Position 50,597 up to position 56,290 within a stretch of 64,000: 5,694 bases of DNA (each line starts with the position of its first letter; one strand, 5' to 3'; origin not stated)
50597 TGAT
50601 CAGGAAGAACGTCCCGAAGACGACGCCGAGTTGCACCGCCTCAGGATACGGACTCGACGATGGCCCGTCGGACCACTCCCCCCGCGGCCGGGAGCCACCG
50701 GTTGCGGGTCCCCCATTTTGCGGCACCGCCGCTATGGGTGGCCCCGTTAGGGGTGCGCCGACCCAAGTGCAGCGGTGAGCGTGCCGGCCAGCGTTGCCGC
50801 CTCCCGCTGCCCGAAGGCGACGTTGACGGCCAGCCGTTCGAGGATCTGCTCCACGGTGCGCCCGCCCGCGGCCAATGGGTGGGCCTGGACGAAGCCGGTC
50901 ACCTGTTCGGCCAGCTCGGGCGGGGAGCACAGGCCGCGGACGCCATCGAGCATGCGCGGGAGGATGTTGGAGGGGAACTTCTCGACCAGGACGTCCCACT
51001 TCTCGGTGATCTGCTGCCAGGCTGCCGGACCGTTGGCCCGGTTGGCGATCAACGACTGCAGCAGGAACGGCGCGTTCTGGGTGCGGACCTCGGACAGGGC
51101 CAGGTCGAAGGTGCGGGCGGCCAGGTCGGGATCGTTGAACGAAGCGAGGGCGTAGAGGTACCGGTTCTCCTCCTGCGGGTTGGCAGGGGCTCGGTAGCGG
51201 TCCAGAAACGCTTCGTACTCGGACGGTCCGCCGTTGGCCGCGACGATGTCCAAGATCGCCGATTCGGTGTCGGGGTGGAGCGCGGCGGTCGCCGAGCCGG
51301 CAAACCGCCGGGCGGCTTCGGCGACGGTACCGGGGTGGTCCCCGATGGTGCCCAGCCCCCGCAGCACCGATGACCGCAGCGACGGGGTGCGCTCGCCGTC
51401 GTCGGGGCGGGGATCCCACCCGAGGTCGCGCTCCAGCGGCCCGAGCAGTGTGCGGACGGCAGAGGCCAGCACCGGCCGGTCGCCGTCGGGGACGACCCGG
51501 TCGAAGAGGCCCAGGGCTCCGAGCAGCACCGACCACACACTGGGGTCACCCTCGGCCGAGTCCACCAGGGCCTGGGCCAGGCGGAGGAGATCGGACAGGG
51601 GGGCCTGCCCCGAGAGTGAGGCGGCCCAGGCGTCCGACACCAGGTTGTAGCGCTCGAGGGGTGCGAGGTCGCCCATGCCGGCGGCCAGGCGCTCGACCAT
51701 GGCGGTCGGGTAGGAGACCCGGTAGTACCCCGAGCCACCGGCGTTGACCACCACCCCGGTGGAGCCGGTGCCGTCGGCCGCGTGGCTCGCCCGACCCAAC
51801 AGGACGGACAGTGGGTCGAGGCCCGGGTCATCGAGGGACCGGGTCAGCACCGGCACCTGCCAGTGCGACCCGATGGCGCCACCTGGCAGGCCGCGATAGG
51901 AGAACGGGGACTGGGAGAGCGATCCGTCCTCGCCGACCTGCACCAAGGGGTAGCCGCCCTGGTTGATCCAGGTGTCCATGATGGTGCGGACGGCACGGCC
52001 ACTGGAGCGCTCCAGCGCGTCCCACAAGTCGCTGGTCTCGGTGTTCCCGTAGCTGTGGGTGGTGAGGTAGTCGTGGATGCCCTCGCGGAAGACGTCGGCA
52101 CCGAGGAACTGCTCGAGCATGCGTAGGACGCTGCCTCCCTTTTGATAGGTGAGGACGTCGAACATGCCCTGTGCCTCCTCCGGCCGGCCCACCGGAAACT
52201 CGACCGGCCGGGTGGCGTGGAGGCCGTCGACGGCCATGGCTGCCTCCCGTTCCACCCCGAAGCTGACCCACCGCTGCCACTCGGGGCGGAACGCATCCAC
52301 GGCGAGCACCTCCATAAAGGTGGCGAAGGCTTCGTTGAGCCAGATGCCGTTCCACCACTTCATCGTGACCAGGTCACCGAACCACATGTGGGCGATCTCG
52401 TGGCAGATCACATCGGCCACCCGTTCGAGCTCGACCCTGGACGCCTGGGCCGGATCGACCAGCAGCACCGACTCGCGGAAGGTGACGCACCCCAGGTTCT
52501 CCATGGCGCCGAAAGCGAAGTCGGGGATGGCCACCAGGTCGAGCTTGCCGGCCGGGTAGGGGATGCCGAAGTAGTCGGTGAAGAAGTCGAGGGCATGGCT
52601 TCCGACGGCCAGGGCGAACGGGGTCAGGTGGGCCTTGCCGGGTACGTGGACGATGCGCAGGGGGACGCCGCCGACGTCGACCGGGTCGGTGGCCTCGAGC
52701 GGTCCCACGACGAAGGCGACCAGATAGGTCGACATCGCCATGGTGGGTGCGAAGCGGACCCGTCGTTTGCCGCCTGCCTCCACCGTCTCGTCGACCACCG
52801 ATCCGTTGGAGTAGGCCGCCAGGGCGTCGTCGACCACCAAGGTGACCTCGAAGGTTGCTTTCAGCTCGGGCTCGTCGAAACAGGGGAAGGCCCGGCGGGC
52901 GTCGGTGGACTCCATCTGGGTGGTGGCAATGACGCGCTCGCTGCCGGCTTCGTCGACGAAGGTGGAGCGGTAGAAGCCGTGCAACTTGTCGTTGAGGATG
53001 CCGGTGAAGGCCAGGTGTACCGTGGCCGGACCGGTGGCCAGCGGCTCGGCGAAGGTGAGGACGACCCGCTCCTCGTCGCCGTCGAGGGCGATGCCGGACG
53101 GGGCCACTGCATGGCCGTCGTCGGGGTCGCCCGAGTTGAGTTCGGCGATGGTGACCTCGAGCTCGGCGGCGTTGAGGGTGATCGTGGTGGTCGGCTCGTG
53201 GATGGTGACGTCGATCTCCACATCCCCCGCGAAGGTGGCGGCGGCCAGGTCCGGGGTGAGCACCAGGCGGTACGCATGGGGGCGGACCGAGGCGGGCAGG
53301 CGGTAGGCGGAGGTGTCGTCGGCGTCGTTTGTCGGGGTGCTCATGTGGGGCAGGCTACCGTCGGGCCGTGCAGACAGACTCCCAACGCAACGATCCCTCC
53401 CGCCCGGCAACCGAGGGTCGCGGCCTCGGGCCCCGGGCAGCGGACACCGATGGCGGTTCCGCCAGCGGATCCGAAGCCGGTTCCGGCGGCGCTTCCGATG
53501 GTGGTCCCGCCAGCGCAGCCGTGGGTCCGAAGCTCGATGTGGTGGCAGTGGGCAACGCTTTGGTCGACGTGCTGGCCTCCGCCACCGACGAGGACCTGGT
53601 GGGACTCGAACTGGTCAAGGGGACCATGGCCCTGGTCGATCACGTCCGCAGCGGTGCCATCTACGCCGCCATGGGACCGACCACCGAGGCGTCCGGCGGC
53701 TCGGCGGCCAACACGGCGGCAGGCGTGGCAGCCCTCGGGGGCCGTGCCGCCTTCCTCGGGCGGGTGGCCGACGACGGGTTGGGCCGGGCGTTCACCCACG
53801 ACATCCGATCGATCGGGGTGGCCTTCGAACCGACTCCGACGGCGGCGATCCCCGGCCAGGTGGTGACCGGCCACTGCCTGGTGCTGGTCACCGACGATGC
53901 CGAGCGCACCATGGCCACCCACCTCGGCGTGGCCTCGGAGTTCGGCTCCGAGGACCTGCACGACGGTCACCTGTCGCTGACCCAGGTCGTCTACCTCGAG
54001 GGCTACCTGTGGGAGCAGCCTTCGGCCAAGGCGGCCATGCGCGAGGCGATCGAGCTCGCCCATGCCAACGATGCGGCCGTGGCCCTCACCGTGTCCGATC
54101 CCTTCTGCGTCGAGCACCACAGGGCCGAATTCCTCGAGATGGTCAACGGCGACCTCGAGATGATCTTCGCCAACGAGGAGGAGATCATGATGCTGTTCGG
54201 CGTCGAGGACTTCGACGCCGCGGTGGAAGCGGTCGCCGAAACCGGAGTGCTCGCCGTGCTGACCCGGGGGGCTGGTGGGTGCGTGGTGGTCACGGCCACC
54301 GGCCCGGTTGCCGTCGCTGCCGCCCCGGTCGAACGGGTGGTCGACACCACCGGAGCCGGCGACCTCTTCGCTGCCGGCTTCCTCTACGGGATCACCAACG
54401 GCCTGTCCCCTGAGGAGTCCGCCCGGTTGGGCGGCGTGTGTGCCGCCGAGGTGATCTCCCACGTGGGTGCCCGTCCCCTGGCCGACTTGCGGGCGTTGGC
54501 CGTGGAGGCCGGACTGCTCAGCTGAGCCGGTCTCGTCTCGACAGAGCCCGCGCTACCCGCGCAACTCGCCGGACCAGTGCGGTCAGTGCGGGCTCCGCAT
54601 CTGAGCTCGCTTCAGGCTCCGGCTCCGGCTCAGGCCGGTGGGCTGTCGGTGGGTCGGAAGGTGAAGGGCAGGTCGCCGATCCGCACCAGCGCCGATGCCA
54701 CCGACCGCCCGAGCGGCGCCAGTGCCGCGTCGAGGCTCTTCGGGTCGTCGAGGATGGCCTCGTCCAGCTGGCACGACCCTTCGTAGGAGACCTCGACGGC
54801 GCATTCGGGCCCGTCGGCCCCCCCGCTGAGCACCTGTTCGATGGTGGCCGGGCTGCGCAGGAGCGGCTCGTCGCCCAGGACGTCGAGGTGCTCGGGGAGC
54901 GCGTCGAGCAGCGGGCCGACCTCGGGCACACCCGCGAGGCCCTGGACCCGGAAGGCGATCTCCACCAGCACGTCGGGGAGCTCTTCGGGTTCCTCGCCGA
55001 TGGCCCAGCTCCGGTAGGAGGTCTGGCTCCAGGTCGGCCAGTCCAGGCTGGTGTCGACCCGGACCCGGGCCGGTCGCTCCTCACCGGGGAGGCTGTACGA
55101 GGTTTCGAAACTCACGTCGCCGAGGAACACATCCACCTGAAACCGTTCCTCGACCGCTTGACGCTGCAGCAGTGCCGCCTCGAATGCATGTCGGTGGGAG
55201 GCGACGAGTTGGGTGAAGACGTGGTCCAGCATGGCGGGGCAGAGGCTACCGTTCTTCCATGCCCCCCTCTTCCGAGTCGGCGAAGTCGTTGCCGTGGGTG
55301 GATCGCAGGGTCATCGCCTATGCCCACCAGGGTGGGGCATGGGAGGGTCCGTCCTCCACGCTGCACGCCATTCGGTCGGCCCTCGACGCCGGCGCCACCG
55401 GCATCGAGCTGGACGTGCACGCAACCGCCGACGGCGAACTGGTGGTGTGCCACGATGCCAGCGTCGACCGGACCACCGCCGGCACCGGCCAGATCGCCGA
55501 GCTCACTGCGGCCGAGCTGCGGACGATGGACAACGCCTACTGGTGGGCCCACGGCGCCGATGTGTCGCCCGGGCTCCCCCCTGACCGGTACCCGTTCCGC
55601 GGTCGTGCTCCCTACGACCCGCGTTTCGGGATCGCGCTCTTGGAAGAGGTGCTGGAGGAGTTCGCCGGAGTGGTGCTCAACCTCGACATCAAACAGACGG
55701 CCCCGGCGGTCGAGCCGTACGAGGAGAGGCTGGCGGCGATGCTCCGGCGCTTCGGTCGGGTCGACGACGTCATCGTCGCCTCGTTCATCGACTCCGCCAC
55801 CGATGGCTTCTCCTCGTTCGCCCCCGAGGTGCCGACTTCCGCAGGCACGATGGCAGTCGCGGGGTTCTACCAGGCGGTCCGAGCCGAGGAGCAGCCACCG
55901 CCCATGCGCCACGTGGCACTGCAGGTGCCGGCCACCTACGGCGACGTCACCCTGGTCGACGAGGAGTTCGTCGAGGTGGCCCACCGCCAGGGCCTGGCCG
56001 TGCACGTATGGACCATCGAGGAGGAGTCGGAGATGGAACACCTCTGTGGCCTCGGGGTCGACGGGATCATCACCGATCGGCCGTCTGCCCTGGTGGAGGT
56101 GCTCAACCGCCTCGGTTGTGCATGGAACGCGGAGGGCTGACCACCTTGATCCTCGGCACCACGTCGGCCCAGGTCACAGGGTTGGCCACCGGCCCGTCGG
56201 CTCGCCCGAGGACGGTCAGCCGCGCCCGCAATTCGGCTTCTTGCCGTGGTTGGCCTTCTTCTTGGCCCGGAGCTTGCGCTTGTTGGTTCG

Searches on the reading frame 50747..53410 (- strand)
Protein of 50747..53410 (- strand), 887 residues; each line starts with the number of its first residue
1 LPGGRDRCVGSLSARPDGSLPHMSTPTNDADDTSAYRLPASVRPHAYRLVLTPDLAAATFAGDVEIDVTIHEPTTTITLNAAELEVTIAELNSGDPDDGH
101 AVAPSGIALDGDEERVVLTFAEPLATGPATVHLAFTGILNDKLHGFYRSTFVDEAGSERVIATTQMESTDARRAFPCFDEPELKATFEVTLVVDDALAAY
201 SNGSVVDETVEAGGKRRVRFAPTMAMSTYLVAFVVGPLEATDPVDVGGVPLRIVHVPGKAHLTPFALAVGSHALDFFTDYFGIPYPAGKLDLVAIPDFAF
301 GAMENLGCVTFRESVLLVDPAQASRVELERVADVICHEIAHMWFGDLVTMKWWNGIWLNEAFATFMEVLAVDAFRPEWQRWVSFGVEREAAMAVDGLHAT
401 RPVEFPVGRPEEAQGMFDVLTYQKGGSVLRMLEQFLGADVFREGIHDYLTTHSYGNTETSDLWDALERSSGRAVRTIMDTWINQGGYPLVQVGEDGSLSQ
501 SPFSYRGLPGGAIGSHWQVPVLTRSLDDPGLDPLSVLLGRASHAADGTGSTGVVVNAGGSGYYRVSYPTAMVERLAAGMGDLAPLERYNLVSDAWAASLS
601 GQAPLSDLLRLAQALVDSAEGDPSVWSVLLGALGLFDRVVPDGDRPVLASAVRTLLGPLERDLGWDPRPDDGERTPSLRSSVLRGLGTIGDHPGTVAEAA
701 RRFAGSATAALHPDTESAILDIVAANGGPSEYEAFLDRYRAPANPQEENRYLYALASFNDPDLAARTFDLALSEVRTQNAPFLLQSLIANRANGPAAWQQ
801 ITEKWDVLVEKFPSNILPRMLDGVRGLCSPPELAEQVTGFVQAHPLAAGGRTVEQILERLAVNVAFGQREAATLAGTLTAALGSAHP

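Call 22: search_protein_families(library=pfam, proteins=[window:50747-53410:-], max_evalue=0.001)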
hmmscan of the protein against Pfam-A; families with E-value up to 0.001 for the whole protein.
window:50747-53410:- (887 aa): 3 families
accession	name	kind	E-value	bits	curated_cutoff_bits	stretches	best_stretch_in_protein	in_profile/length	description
PF01433.26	Peptidase_M1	-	7.4e-77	258.3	27.7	1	265-481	1-218/218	Peptidase family M1 domain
PF11838.14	ERAP1_C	-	1.3e-67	229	38.2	1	553-860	2-316/318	ERAP1-like C-terminal domain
PF17900.6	Peptidase_M1_N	-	7.8e-46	157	25.8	1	44-230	2-186/186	Peptidase M1 N-terminal domain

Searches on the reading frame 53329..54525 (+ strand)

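Call 44: search_protein_families(library=pfam, proteins=[window:53329-54525:+], max_evalue=0.001)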
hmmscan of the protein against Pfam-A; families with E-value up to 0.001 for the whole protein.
window:53329-54525:+ (398 aa): 2 families
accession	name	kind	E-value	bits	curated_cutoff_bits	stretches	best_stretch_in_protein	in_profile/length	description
PF00294.29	PfkB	-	7.6e-45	154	25.8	1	119-383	32-297/302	pfkB family carbohydrate kinase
PF25270.1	Khk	-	7.3e-05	22.6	35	1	290-389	258-360/365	Prokaryotic ketohexokinase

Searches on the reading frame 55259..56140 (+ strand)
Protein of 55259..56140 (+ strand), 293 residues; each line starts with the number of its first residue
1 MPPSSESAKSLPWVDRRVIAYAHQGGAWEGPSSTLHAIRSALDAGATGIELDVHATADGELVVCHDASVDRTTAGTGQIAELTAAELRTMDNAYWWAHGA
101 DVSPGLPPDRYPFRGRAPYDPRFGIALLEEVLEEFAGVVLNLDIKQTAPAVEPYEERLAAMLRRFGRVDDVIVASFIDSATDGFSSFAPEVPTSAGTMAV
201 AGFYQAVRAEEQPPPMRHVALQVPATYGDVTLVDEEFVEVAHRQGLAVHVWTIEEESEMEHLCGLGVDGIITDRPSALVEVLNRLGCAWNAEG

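Call 44: search_protein_families(library=pfam, proteins=[window:55259-56140:+], max_evalue=0.001)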
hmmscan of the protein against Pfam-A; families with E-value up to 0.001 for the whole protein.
window:55259-56140:+ (293 aa): 2 families
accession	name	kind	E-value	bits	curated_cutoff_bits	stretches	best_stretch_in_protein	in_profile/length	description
PF03009.23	GDPD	-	6.6e-43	148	23.6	1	23-276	1-243/244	Glycerophosphoryl diester phosphodiesterase family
PF13653.12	GDPD_2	-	5.3e-06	27.2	27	1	249-275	3-29/30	Glycerophosphoryl diester phosphodiesterase family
